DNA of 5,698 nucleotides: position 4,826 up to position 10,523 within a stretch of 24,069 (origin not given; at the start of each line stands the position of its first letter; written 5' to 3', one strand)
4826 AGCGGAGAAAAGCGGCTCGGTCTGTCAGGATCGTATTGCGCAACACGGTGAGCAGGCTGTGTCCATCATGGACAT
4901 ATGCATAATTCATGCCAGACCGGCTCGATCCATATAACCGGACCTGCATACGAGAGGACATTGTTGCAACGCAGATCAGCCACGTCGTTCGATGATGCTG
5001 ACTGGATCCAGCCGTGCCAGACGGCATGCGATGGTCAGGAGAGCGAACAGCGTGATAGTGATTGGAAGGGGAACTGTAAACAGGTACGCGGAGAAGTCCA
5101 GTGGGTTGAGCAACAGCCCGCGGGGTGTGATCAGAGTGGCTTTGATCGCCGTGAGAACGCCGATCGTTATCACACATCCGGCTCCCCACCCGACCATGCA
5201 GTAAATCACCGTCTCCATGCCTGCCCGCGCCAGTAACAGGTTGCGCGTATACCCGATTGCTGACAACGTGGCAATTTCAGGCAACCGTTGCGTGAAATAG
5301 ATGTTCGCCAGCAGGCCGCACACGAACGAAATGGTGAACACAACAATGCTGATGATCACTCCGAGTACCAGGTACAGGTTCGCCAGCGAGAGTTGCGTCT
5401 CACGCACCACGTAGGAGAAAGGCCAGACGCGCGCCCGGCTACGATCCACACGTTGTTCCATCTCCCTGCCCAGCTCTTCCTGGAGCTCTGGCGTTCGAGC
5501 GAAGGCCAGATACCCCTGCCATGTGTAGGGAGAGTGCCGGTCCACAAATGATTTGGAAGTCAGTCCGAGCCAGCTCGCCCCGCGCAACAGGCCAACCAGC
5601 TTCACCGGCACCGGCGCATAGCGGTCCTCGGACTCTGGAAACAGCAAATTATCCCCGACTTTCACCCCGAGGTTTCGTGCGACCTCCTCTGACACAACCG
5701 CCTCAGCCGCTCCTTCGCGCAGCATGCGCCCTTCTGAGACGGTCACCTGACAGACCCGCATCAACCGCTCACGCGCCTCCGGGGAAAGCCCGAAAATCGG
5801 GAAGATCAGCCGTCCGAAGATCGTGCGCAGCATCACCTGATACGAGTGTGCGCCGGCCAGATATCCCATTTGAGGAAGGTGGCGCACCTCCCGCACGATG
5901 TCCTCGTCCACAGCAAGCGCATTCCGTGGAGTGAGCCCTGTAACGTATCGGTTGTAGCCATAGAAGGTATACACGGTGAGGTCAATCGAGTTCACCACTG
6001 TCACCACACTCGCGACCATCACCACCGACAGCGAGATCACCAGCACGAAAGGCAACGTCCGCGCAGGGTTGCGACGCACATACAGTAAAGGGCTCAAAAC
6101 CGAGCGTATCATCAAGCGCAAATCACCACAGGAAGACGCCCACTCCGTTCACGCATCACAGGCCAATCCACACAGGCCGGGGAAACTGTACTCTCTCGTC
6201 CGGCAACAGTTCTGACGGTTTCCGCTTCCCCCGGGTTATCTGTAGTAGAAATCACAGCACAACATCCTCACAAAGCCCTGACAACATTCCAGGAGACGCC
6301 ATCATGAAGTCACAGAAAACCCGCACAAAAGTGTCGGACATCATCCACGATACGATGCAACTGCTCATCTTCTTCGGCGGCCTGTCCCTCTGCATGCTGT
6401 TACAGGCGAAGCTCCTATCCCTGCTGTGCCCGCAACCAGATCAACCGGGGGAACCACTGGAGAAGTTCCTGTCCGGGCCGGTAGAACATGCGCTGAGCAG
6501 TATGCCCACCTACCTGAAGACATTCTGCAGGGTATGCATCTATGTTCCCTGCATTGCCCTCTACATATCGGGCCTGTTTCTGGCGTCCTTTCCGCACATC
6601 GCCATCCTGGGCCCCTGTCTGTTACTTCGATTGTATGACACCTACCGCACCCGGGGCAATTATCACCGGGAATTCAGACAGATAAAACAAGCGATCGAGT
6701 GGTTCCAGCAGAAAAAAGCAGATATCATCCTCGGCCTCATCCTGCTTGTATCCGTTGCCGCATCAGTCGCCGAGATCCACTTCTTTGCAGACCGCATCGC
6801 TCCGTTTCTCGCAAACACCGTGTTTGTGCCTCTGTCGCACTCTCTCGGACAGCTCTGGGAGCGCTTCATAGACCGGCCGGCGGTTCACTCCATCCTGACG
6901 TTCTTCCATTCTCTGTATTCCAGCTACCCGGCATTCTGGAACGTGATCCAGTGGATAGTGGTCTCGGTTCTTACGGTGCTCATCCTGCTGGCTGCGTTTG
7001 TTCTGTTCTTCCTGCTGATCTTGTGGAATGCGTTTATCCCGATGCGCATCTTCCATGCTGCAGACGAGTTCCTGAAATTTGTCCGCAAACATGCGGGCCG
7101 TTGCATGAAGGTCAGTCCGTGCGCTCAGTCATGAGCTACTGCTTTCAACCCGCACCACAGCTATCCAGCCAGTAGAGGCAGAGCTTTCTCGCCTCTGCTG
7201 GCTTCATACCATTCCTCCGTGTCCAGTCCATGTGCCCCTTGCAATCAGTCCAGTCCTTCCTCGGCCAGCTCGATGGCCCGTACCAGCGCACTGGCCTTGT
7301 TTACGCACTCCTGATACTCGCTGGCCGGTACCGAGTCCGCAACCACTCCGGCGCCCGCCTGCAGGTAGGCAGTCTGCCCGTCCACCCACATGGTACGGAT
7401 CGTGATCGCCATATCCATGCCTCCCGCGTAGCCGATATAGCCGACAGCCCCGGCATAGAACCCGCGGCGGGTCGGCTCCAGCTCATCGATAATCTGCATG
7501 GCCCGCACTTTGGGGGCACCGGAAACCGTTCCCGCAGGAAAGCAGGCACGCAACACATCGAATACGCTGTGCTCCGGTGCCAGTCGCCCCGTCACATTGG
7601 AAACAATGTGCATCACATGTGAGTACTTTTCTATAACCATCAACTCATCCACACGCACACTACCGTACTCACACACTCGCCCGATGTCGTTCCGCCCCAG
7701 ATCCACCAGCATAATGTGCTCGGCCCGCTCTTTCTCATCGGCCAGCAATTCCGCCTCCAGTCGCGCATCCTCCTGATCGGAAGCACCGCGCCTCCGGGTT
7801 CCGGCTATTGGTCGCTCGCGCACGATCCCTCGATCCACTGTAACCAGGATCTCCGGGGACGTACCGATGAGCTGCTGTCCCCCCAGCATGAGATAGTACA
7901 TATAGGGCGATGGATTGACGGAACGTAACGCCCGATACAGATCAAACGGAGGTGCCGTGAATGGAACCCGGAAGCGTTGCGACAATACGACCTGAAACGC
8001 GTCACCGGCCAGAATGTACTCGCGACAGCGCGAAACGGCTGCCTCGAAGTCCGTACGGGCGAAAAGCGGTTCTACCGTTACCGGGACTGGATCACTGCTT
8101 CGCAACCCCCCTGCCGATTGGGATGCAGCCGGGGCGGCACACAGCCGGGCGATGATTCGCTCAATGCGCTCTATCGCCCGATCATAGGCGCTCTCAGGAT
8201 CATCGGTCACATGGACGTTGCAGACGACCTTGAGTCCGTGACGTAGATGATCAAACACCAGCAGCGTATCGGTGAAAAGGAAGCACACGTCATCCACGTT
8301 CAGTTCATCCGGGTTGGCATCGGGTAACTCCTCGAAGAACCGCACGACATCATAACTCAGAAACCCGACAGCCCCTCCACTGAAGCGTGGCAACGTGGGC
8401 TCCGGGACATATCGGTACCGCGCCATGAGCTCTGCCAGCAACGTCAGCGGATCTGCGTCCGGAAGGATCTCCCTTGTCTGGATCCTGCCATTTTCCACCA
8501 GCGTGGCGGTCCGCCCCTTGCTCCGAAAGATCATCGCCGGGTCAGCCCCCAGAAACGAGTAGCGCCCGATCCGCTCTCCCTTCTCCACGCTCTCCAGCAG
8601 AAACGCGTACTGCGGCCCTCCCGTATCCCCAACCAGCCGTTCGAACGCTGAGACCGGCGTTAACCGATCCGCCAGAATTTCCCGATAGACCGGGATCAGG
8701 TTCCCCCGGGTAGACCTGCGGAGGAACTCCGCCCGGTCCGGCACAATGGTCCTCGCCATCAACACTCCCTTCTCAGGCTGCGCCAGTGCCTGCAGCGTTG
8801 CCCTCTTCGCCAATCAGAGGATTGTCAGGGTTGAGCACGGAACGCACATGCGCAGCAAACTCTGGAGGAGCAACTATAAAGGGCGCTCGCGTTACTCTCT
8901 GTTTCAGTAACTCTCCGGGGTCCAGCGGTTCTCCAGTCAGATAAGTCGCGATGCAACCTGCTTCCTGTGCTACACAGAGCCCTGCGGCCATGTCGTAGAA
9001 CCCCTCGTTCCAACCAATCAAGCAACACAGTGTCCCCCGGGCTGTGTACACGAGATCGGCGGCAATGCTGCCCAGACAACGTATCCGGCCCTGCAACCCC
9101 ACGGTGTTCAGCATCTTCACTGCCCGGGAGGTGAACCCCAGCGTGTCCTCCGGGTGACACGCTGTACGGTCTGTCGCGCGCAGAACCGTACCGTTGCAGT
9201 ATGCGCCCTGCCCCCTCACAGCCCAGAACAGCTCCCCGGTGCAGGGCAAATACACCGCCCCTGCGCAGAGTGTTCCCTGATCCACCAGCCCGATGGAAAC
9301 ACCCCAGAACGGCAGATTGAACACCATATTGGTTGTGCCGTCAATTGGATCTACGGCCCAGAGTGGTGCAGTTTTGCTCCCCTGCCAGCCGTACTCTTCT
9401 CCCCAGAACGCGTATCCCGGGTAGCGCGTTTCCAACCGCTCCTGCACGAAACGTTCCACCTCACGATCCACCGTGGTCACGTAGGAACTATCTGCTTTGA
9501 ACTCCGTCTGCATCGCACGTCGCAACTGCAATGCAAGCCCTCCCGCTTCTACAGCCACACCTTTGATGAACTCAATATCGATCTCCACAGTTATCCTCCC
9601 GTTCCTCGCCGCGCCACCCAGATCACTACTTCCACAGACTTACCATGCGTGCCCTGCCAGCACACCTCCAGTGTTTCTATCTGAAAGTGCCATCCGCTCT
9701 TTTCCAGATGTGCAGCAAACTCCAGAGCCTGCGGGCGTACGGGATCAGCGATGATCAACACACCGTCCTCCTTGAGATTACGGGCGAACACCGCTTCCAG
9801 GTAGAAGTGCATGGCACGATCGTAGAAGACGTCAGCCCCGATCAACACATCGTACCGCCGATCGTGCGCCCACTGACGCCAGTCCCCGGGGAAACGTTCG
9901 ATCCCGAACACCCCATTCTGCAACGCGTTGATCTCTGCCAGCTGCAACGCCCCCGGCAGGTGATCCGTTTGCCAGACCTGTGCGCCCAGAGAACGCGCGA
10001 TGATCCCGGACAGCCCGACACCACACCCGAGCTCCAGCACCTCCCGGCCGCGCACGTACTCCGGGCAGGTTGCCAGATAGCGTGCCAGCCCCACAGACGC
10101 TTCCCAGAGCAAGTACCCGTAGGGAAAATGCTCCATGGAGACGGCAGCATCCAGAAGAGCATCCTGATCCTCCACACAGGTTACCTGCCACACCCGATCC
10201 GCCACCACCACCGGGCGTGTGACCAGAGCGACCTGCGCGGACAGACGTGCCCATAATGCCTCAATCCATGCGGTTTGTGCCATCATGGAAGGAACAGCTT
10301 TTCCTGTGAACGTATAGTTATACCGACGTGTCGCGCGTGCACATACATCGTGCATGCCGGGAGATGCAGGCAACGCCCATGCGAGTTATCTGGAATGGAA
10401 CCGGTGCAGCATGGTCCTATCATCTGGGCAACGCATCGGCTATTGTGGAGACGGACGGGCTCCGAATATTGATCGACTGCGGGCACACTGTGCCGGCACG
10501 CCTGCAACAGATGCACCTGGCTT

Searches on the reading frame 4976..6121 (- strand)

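Call 10: search_protein_families(library=pfam, proteins=[window:4976-6121:-], max_evalue=0.001)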
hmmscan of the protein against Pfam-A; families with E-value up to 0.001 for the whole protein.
window:4976-6121:- (381 aa): 2 families
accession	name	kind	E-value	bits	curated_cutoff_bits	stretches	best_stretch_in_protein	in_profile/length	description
PF02687.27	FtsX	-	4.5e-07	30.4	25.5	1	255-371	2-118/120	FtsX-like permease C-terminal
PF12704.14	MacB_PCD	-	4.1e-05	24.4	27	1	26-179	5-154/207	MacB-like periplasmic core domain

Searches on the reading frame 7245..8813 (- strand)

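Call 10: search_protein_families(library=pfam, proteins=[window:7245-8813:-], max_evalue=0.001)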
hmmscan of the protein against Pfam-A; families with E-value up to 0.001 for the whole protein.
window:7245-8813:- (522 aa): 2 families
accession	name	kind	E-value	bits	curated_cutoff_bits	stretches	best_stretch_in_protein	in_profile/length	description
PF00425.24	Chorismate_bind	-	1.5e-96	323.3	27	1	253-506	2-257/257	chorismate binding enzyme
PF04715.19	Anth_synt_I_N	-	5.5e-39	134.1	23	1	49-194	1-138/140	Anthranilate synthase component I, N terminal region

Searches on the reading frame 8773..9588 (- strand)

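Call 10: search_protein_families(library=pfam, proteins=[window:8773-9588:-], max_evalue=0.001)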
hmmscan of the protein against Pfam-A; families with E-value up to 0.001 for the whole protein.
window:8773-9588:- (271 aa): 1 family
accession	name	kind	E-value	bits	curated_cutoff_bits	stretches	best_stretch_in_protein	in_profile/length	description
PF00459.30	Inositol_P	-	9.8e-42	143.7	27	1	22-225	20-246/271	Inositol monophosphatase family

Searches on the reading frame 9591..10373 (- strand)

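Call 10: search_protein_families(library=pfam, proteins=[window:9591-10373:-], max_evalue=0.001)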
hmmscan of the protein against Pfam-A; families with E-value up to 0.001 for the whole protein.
window:9591-10373:- (260 aa): 6 families
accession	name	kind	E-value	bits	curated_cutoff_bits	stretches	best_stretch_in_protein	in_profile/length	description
PF10294.15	Methyltransf_16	-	4.7e-11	43.2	21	1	85-213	17-160/174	Lysine methyltransferase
PF13847.12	Methyltransf_31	-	1.1e-06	28.8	27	1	109-225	4-124/145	Methyltransferase domain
PF13649.12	Methyltransf_25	-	2.5e-05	25.3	27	1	112-183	1-74/97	Methyltransferase domain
PF06325.19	PrmA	-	3.2e-05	24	22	1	109-232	162-281/296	Ribosomal protein L11 methyltransferase (PrmA)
PF05175.20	MTS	-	5.6e-05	23.3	23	1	108-178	31-103/170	Methyltransferase small domain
PF13489.12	Methyltransf_23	-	0.00039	20.6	27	1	105-216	19-128/164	Methyltransferase domain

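Call 75: search_protein_families(library=padloc, proteins=[window:9591-10373:-], max_evalue=0.00001)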
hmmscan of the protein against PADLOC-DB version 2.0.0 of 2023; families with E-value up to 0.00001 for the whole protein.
window:9591-10373:- (260 aa): 1 family
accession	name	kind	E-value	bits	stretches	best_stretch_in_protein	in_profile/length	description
PDLC04134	mad2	-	8.6e-15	52.5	1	108-257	291-446/492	mads_2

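Call 76: search_protein_families(library=phrogs, proteins=[window:9591-10373:-], max_evalue=0.00001)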
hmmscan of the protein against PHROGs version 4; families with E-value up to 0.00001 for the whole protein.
window:9591-10373:- (260 aa): 0 families
